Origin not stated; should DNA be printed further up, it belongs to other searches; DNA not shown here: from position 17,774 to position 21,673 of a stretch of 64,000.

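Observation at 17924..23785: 1953-aa YD-repeat protein with no toxin tip, embedded between the BY-kinase and the LCP ligase of a glycan locus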

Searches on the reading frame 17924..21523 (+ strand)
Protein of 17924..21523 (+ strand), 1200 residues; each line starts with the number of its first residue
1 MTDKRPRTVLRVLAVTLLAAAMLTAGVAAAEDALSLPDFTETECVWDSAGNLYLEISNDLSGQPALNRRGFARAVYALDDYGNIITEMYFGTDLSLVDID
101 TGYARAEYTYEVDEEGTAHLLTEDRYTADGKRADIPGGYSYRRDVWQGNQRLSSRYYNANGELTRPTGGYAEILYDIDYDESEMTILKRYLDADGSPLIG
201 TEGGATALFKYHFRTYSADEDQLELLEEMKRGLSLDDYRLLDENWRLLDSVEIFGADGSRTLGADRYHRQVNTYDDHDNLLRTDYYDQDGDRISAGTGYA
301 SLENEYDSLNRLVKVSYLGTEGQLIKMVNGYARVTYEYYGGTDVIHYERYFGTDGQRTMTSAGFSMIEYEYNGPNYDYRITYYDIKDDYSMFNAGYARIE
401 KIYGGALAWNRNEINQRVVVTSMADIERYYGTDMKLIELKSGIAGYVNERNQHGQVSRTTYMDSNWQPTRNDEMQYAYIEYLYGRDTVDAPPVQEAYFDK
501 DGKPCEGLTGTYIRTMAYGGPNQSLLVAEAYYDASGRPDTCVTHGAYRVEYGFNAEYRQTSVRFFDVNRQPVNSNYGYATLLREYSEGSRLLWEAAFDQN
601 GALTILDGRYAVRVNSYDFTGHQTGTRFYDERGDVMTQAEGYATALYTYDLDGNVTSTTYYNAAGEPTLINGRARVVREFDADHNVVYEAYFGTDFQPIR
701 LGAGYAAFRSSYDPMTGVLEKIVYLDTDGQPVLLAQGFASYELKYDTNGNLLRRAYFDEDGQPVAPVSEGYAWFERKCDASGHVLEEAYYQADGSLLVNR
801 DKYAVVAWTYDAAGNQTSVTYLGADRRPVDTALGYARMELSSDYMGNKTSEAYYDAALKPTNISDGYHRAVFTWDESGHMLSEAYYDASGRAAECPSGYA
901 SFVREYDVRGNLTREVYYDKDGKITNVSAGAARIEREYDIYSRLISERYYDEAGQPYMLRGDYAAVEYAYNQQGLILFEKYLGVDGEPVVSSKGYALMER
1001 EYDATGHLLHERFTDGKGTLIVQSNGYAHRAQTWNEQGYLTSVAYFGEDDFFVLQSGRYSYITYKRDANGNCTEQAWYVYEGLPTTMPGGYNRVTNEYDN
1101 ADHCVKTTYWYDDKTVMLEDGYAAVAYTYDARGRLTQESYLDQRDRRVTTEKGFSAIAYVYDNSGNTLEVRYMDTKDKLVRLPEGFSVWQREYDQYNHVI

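Call 32: search_protein_representatives(protein=window:17924-21523:+)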
Query: 1200 residues. Proteins with E-value up to 0.001 (for the whole library): 4242; up to 1e-10: 2838; up to 1e-30: 1223. The best 150 are listed.
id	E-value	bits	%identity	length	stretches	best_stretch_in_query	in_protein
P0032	2.9e-234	797.6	44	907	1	16-905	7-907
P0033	9.9e-210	716.4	33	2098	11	641-996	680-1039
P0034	1.2e-177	610.1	50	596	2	244-795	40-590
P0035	4.0e-170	585.2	47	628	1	9-630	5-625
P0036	7.2e-158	544.6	46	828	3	374-686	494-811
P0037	1.1e-153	530.8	32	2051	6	616-1013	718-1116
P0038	3.1e-149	516.0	31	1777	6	636-1009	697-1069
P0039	1.0e-147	511.0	51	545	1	8-517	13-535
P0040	2.1e-145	503.3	28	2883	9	756-1064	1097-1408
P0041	1.4e-144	500.6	31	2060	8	641-1022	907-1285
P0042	8.5e-142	491.4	52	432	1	439-869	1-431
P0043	3.1e-141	489.5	31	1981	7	596-923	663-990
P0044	4.8e-141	488.9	32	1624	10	754-1054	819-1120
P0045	1.0e-140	487.8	31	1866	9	657-1040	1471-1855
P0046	1.4e-137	477.4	29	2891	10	723-956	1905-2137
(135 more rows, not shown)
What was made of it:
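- Family: 4242 representatives at E<=1e-3 (call 32).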

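Call 46: predict_structure(alignment_id=A4)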
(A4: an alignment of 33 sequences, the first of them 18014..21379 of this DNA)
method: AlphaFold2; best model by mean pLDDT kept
length: 1122 residues; sequences in the alignment: 33
mean_pLDDT: 85.1   pTM: 0.54
mean pLDDT of the five models: 85.1, 84.2, 82.9, 82.5, 82.0
residues with pLDDT >= 90: 670; 70-90: 307; 50-70: 25; < 50: 120
segments of 3 or more residues with pLDDT < 50: 1-8, 187-196, 198-214, 356-403, 477-512
pLDDT, mean of each block of 10 residues (from residue 1): 39 85 88 81 93 92 90 91 80 93 86 84 89 79 81 85 88 91 62 44 35 65 95 95 91 97 94 93 96 92 90 85 91 86 74 60 29 36 41 34 66 89 89 91 83 85 90 66 33 35 42 67 88 89 87 87 93 88 89 93 91 95 93 95 97 95 97 96 90 97 96 91 97 92 95 95 94 96 94 96 95 94 97 95 95 97 95 96 97 90 96 97 91 95 95 96 96 96 96 95 95 96 91 94 95 89 95 94 86 90 86 81 53
secondary structure, 60 per line:
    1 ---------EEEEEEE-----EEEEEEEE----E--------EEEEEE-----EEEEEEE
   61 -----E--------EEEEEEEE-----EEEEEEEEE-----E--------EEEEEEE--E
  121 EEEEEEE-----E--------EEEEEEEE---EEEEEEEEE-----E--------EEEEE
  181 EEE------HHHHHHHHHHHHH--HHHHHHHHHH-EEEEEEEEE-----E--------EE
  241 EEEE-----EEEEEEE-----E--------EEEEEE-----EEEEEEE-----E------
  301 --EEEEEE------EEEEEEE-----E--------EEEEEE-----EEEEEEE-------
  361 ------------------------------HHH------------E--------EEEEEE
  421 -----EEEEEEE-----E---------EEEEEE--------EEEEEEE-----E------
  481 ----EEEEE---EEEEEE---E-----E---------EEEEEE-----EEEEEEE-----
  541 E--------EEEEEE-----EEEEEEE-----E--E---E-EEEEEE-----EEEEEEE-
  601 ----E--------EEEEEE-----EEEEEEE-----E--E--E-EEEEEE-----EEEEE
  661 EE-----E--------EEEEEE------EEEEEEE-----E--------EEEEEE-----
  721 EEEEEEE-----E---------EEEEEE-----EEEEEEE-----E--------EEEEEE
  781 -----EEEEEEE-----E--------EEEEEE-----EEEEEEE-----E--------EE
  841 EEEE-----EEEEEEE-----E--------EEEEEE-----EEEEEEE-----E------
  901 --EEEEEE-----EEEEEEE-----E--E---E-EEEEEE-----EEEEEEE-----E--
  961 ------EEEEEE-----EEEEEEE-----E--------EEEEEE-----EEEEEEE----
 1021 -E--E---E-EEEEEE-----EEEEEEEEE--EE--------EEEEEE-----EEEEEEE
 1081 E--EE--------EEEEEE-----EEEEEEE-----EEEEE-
elements in order (helices of 4 or more, strands of 3 or more residues): E10-16 E22-29 E43-48 E54-60 E75-82 E88-96 E111-117 E120-127 E142-149 E153-161 E176-183 H190-202 H205-214 E216-224 E239-244 E250-256 E271-276 E282-288 E303-308 E315-321 E336-341 E347-353 E415-420 E426-432 E448-453 E462-468 E485-489 E493-498 E518-523 E529-535 E550-555 E561-567 E582-587 E593-599 E614-619 E625-631 E645-650 E656-662 E677-682 E689-695 E710-715 E721-727 E743-748 E754-760 E775-780 E786-792 E807-812 E818-824 E839-844 E850-856 E871-876 E882-888 E903-908 E914-920 E935-940 E946-952 E967-972 E978-984 E999-1004 E1010-1016 E1031-1036 E1042-1050 E1063-1068 E1074-1081 E1094-1099 E1105-1111 E1117-1121
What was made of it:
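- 18560..18655 (+): Variable, partly helical insertion inside one hairpin (residues about 213-244). It is the only long indel-prone region in the orthologues. pLDDT below 50 with two helices in the N-half model (call 46).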

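Call 50: fold_search(model_id=the predicted structure, library=pdb)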
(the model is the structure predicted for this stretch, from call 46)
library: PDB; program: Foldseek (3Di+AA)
matches with E <= 10: 367; with E <= 0.001: 55
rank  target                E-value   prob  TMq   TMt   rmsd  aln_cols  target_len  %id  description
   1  8qja_D                1.1e-31  1.00  0.22  0.23  30.8      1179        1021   13  T6SS-linked Rhs repeat protein - Advenella mimigardefordensis VgrG-Rhs core (released 2024-09-25)
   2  7q97_A                1.7e-31  1.00  0.17  0.18  34.2      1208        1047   12  Structure of the bacterial type VI secretion system effector RhsA. (released 2021-12-22)
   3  8qja_B                2.3e-30  1.00  0.22  0.23  30.4      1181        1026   13  T6SS-linked Rhs repeat protein - Advenella mimigardefordensis VgrG-Rhs core (released 2024-09-25)
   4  8qja_C                5.1e-30  1.00  0.20  0.22  30.8      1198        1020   14  T6SS-linked Rhs repeat protein - Advenella mimigardefordensis VgrG-Rhs core (released 2024-09-25)
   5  8qja_A                7.6e-30  1.00  0.21  0.23  30.2      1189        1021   13  T6SS-linked Rhs repeat protein - Advenella mimigardefordensis VgrG-Rhs core (released 2024-09-25)
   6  7pq5                  1.1e-29  1.00  0.19  0.20  34.5      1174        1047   13  Photorhabdus laumondii T6SS-associated Rhs protein carrying the Tre23 toxin domain (released 2021-12-01)
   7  8qjc                  2.1e-29  1.00  0.23  0.24  33.4      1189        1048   12  T6SS-linked Rhs repeat protein - Salmonella bongori Rhs-core domain with toxin domain (released 2024-09-25)
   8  8qjd_B                2.2e-29  1.00  0.13  0.14  36.7      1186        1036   14  T6SS-linked Rhs repeat protein - Salmonella bongori Rhs-core domain (released 2024-09-25)
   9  8uxt                  4.9e-29  1.00  0.17  0.14  32.4      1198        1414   13  Acinetobacter baumannii Tse15 Rhs effector, toxin cleavage mutant (D1369N, D1391N) (released 2024-10-09)
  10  8qjb_A                2.0e-28  1.00  0.15  0.16  35.3      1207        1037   12  T6SS-linked Rhs repeat protein - Salmonella bongori Rhs-core domain extended N-terminus (released 2024-09-25)
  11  8uy4_A                1.6e-27  1.00  0.15  0.13  32.8      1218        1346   12  Acinetobacter baumannii Tse15 Rhs effector (released 2024-10-09)
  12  9ifo_A                1.5e-24  1.00  0.14  0.12  37.0      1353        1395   13  Structure of Teneurin-Like Protein (TLP) (released 2026-03-11)
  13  7ban_A                2.4e-23  1.00  0.20  0.13  29.5      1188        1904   11  human Teneurin4 Mut C2 (released 2022-01-12)
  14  6suq                  6.6e-23  1.00  0.15  0.09  35.3      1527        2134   11  Crystal Structure of TcdB2-TccC3-TEV (released 2019-12-04)
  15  7bam_A                8.9e-23  1.00  0.20  0.14  29.3      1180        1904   11  human Teneurin4 WT C2 (released 2021-12-01)
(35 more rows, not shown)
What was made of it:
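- Closest known: Clostridial CROP and choline/cell-wall-binding beta-hairpin solenoids. Same: A weak structural match to TcsL was seen, E 5e-9 (call 50).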
